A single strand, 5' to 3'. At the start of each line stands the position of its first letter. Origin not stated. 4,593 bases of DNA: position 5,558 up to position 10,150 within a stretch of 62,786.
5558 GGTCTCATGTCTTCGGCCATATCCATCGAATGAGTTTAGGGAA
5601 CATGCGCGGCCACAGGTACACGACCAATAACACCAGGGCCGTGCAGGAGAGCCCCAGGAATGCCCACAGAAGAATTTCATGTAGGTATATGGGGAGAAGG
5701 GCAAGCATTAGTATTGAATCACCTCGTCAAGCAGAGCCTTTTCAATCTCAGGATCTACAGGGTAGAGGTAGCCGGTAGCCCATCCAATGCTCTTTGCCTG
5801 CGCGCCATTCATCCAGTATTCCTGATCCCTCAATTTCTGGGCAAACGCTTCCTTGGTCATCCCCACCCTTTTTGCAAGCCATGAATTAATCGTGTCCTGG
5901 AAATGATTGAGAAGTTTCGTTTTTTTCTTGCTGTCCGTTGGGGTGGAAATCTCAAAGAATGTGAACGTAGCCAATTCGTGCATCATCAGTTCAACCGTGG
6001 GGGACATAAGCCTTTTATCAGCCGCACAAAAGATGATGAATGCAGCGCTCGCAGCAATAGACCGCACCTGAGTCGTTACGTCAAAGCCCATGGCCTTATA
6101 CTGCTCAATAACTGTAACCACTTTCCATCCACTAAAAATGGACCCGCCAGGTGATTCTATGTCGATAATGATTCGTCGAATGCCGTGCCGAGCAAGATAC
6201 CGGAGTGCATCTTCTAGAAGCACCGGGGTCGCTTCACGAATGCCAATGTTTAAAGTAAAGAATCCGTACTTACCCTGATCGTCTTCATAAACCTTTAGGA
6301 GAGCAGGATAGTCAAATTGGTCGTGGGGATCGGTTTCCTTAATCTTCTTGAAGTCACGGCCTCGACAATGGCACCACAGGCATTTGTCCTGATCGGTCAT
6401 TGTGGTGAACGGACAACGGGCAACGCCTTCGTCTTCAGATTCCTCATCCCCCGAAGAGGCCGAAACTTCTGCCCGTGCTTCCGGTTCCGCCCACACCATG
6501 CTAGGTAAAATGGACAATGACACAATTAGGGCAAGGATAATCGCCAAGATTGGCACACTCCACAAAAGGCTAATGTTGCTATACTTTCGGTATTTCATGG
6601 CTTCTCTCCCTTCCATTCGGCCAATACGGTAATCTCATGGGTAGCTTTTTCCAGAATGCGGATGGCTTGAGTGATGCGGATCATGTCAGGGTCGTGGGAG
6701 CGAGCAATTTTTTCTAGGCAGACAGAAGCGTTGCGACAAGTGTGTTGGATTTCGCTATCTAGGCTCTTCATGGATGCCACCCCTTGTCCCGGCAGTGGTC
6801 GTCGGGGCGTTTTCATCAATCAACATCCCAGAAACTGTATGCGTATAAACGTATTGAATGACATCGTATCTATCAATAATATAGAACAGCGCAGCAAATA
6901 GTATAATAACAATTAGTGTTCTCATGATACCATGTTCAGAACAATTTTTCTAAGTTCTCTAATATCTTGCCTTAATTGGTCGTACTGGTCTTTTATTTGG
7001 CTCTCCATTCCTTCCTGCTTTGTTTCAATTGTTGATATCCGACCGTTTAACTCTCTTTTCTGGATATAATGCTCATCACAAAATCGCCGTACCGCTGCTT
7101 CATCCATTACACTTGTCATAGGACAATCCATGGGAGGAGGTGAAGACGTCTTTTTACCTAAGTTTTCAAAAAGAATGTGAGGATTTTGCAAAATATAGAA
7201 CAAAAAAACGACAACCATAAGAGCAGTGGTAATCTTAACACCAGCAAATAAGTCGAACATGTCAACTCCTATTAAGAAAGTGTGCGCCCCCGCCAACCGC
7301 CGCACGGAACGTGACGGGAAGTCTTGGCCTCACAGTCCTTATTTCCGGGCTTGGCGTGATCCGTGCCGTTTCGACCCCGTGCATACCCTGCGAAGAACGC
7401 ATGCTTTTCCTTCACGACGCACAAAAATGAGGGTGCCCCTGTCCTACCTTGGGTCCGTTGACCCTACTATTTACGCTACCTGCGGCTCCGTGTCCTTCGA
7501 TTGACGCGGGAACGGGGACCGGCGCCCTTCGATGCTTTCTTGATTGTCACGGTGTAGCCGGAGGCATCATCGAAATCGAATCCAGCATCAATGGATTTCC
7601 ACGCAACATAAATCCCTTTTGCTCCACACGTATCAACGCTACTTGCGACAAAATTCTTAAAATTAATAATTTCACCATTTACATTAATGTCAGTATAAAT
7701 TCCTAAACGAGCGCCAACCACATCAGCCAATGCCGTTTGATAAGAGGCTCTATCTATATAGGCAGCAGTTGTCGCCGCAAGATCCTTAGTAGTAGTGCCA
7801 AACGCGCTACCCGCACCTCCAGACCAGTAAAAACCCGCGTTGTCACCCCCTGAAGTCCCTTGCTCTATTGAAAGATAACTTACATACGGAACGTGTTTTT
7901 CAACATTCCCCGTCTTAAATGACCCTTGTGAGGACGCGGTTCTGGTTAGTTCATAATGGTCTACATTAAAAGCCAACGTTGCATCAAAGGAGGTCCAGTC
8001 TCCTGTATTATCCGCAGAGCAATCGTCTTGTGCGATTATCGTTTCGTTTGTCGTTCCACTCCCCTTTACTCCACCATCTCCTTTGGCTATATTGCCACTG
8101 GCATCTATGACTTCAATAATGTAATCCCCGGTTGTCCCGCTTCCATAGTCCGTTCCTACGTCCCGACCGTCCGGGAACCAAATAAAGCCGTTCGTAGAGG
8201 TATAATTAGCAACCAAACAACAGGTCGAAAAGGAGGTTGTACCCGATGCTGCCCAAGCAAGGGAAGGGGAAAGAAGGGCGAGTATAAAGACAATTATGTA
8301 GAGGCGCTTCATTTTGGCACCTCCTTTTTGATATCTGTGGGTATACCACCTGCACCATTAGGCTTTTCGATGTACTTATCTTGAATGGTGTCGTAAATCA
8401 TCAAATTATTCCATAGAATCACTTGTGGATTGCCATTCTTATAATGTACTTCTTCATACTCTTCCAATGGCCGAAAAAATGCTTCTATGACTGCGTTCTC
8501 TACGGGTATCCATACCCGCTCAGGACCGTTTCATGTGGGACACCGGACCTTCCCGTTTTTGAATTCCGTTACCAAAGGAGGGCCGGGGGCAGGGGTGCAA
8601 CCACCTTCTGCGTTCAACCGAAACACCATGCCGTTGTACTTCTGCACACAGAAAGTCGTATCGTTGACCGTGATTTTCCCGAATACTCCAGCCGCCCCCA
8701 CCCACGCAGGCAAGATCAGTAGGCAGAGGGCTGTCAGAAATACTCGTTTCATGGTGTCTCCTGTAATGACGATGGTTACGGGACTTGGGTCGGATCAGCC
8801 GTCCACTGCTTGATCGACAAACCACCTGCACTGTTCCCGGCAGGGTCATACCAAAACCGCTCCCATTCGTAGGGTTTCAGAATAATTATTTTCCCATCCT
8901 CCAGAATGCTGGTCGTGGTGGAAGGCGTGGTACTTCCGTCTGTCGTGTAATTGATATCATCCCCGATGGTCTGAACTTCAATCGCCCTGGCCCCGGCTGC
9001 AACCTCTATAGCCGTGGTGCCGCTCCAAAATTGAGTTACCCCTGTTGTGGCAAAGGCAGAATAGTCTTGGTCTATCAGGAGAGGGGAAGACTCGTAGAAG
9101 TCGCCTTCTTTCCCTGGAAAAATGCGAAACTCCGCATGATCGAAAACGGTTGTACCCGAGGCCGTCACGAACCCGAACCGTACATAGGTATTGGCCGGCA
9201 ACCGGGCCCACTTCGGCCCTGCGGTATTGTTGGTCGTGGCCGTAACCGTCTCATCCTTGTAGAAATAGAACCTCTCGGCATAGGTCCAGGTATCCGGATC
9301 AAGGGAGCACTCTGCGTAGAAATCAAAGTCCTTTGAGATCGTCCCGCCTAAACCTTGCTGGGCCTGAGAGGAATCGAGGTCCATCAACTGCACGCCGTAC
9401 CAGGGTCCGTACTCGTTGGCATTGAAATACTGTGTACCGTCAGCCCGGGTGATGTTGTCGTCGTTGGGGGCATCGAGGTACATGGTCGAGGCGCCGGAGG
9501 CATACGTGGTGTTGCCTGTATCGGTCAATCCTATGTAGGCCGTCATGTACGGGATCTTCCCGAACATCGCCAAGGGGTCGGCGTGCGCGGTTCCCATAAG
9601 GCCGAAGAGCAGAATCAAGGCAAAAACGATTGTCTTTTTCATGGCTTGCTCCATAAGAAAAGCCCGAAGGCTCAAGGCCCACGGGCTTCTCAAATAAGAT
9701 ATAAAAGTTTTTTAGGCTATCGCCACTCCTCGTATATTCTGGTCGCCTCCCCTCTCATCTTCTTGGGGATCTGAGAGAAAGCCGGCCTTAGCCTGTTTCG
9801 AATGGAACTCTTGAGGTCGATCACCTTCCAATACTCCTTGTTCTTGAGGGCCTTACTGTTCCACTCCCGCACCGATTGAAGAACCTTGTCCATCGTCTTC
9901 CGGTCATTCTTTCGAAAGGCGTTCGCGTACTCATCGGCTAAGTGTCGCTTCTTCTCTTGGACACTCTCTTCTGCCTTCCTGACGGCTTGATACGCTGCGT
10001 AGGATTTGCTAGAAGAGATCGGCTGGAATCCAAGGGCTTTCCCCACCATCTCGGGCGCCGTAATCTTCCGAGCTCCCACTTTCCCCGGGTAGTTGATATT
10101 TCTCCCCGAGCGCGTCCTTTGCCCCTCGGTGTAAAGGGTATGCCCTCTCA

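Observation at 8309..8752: In-frame UGA preceded by Cys-x-x and followed by a hairpin: candidate selenocysteine or programmed readthrough gene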

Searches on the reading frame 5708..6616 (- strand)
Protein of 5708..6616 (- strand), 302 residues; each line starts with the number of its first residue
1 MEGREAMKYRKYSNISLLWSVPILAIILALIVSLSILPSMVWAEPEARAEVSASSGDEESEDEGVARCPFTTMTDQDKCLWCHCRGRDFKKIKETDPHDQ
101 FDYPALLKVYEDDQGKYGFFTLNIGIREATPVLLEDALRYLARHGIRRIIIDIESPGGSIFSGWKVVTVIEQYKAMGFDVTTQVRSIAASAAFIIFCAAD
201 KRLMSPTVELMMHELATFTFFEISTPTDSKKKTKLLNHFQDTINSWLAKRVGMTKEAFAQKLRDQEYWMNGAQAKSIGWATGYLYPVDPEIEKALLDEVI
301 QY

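Call 9: search_protein_families(library=pfam, proteins=[window:5708-6616:-], max_evalue=0.1)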
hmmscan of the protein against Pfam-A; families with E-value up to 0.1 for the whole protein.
window:5708-6616:- (302 aa): 2 families
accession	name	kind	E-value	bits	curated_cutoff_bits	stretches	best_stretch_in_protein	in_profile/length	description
PF00574.28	CLP_protease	-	4.1e-16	59.8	20.2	1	138-278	37-173/182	Clp protease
PF25145.1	NfeD1b_N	-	0.0046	17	40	1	135-209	20-91/189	NfeD1b, N-terminal domain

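Call 14: search_protein_families(library=phrogs, proteins=[window:5708-6616:-], max_evalue=0.01)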
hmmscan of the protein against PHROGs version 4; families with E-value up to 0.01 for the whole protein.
window:5708-6616:- (302 aa): 13 families
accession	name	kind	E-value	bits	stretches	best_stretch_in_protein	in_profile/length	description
phrog_94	-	head and packaging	7.3e-32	112.6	1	129-288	103-254/622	head maturation protease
phrog_1684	-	head and packaging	1.6e-23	84.6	1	146-285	72-204/284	head maturation protease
phrog_2976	-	head and packaging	3.7e-20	74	1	146-282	51-180/394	head maturation protease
phrog_133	-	head and packaging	3.8e-18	66.5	1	144-287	45-182/668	head maturation protease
phrog_53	-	head and packaging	3.7e-14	53.8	1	141-281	112-276/583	head maturation protease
phrog_3348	-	unknown function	5.6e-13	49.9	1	146-280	67-194/386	-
phrog_1827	-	other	6.1e-09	36.5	1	149-272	55-171/202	ATP-dependent protease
phrog_23753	-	head and packaging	5.1e-06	27.3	1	149-257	44-146/298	head maturation protease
phrog_5410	-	other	0.00035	20.9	1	150-220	59-126/323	ATP-dependent protease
phrog_33547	-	unknown function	0.00063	19.8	1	149-281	32-156/357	-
phrog_13984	-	unknown function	0.00079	20.6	1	146-208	60-119/123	-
phrog_20705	-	head and packaging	0.0015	17.8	1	148-214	212-278/690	virion structural protein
phrog_11747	-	unknown function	0.0039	17.4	1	151-205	67-119/290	-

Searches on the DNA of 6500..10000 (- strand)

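Call 7: search_dna_similar(query=window:6500-10000:-, collection=phages, mode=distant)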
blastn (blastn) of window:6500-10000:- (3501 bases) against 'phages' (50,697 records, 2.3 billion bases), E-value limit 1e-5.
No match.

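Call 18: search_rna_families(source=window, start=8250, end=8800, threshold=evalue, max_evalue=10)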
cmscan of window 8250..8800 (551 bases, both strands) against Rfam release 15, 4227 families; matches with E-value up to 10: 2.
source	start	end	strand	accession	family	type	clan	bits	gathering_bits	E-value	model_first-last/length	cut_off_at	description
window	8284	8328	-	RF01403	STnc290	Gene; sRNA;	-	16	60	5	1-65/65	no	STnc290 Hfq binding RNA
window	8513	8593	-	RF02050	STnc470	Gene; sRNA;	-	11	80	2.4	55-150/226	no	Salmonella enterica sRNA STnc470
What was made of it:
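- Tried and rejected: Rfam gave no hit in 8250..8800 (call 18).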

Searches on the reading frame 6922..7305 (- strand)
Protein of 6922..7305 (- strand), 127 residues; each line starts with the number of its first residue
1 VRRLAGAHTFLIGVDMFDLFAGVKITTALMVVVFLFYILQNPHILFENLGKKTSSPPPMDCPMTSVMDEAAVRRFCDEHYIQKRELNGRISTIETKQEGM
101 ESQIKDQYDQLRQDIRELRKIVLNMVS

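Call 9: search_protein_families(library=pfam, proteins=[window:6922-7305:-], max_evalue=0.1)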
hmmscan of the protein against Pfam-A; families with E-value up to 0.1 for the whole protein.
window:6922-7305:- (127 aa): 2 families
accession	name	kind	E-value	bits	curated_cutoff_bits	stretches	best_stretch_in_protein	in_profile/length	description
PF25600.1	TRIM_CC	-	0.026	14.8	30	1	91-121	49-79/142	TRIM protein coiled-coil region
PF16331.10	TolA_bind_tri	-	0.056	14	30.1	1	86-119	2-38/76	TolA binding protein trimerisation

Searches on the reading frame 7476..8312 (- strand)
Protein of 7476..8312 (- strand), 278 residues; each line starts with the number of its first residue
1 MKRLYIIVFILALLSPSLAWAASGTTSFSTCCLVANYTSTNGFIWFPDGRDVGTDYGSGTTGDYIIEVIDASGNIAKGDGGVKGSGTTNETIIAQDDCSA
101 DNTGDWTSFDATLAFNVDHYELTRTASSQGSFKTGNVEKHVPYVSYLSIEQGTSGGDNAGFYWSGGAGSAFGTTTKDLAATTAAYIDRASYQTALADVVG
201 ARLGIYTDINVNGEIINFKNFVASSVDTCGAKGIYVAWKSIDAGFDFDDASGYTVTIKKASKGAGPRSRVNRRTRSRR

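Call 9: search_protein_families(library=pfam, proteins=[window:7476-8312:-], max_evalue=0.1)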
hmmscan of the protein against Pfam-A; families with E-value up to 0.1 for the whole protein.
window:7476-8312:- (278 aa): 0 families

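Call 10: find_encoding_contigs(protein=window:7476-8312:-, flank=3000)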
Protein window:7476-8312:- (278 aa): 2 contigs read that carry it; 1 place shown.
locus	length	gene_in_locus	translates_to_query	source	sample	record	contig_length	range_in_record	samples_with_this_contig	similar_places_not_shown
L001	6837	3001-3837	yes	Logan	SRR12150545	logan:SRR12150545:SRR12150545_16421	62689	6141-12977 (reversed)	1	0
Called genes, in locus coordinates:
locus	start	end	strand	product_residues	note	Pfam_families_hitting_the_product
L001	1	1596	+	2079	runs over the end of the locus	-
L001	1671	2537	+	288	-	-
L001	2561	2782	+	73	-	-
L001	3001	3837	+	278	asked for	-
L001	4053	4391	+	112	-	-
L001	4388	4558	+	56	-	-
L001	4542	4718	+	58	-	-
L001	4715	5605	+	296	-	PF00574:CLP_protease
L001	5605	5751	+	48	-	-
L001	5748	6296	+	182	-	-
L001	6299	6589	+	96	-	-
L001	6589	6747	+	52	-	-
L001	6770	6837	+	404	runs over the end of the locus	-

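Call 11: find_related_loci(query=window:7476-8312:-, collection=viral_contigs, flank=4000)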
Query window:7476-8312:- (278 aa) in viral_contigs; peptide patterns used: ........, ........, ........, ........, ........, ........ (x = any residue, [..] = any of these).
39 stretches matched a pattern, but none encodes a relative of the query by tblastn (E <= 1e-3).

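Call 14: search_protein_families(library=phrogs, proteins=[window:7476-8312:-], max_evalue=0.01)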
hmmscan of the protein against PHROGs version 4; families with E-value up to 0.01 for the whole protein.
window:7476-8312:- (278 aa): 0 families

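Call 32: list_cluster_members(proteins=[P0001, P0002, window:7476-8312:-])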
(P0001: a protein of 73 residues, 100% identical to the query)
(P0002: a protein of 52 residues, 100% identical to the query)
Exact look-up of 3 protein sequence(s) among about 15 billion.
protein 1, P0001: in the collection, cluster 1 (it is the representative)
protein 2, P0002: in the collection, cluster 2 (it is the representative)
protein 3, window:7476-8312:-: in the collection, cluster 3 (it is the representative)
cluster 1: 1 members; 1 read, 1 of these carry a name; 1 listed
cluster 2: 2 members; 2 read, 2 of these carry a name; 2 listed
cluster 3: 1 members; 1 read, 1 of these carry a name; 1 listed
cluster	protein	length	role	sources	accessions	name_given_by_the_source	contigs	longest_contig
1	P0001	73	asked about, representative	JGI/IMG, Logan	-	hypothetical protein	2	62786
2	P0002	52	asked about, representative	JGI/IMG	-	hypothetical protein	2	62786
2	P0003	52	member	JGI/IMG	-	hypothetical protein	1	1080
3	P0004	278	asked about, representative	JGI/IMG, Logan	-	hypothetical protein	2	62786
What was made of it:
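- Checked: The JGI caller called a 52-aa ORF from TTG 8467 (call 32).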

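Call 34: find_encoding_contigs(protein=P0003, flank=5000)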
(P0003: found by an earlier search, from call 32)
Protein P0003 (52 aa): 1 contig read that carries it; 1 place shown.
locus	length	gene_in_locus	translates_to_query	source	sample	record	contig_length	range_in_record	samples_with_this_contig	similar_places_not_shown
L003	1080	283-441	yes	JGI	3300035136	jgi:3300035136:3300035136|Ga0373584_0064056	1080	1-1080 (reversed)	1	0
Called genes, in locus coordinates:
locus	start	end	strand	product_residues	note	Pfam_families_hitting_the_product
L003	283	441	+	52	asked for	-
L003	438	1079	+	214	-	?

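Call 36: find_homologous_proteins(query=window:7476-8312:-, max_evalue=0.001)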
Query window:7476-8312:- (278 aa): 4 proteins with E <= 0.001 among 2089 candidates.
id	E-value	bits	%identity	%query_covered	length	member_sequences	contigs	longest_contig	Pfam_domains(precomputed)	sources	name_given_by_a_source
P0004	2.7e-179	613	100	100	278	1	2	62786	-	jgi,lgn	jgi:hypothetical protein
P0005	2.1e-51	193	43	98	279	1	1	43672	-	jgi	jgi:hypothetical protein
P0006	2.2e-29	121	35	91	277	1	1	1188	-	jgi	-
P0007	3.4e-27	114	36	100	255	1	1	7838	-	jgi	-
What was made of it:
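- Tried and rejected: The way in was a 90% cluster member (P0003, call 32), followed by homologues of the 278-aa neighbour (call 36).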

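Call 38: find_encoding_contigs(protein=P0005, flank=5000)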
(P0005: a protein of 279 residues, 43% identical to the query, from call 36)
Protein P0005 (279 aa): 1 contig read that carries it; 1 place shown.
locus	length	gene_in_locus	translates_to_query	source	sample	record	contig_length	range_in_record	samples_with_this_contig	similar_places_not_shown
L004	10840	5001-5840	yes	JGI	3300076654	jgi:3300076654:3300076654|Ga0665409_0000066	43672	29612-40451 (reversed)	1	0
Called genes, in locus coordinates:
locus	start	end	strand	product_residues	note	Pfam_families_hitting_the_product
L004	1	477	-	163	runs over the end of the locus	-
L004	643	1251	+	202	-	-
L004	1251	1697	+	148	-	-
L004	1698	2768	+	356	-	-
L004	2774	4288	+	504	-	-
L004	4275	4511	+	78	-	-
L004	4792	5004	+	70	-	-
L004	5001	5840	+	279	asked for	-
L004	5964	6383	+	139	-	-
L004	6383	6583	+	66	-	-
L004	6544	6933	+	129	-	-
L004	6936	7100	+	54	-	-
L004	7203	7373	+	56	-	-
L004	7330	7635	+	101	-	PF03692:CxxCxxCC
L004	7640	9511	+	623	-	-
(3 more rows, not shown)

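Call 39: find_encoding_contigs(protein=P0007, flank=5000)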
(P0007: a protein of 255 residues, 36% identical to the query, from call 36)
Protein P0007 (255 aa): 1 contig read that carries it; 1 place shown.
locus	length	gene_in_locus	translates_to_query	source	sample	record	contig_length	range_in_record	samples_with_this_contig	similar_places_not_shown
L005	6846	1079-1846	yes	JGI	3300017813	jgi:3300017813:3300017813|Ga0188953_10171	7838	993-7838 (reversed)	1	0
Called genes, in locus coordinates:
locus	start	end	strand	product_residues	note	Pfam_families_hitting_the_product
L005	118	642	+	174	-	-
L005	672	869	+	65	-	-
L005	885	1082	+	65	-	-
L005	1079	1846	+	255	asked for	-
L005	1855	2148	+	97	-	-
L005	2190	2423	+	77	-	-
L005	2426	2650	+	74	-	-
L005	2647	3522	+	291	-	PF00574:CLP_protease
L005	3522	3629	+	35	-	-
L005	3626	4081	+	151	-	PF07087:DUF1353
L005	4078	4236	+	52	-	-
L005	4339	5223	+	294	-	-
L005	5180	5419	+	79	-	-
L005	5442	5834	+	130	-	-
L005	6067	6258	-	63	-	-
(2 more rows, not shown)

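Call 40: find_encoding_contigs(protein=P0006, flank=5000)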
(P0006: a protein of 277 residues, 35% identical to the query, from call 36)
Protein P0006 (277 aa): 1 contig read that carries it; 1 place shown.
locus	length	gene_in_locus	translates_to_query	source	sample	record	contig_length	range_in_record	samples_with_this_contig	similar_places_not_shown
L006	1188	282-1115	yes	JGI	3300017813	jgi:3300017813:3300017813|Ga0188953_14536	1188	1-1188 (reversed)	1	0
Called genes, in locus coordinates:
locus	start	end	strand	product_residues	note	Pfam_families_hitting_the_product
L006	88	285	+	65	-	-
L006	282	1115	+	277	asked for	-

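Call 44: find_related_loci(query=A2, collection=metagenome_contigs, flank=3000)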
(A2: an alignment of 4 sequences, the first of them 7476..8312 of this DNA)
Query A2 (278 aa) in metagenome_contigs; peptide patterns used: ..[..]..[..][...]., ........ (x = any residue, [..] = any of these).
177 stretches matched a pattern, but none encodes a relative of the query by tblastn (E <= 1e-3).

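Call 45: find_related_loci(query=A2, collection=viral_contigs, flank=3000)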
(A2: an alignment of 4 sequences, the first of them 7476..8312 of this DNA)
Query A2 (278 aa) in viral_contigs; peptide patterns used: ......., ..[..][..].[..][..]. (x = any residue, [..] = any of these).
161 stretches matched a pattern; 1 encode a relative of the query (tblastn E <= 1e-3); 1 distinct loci.
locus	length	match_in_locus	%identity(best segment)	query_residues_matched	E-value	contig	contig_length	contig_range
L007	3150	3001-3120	59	21-61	6e-11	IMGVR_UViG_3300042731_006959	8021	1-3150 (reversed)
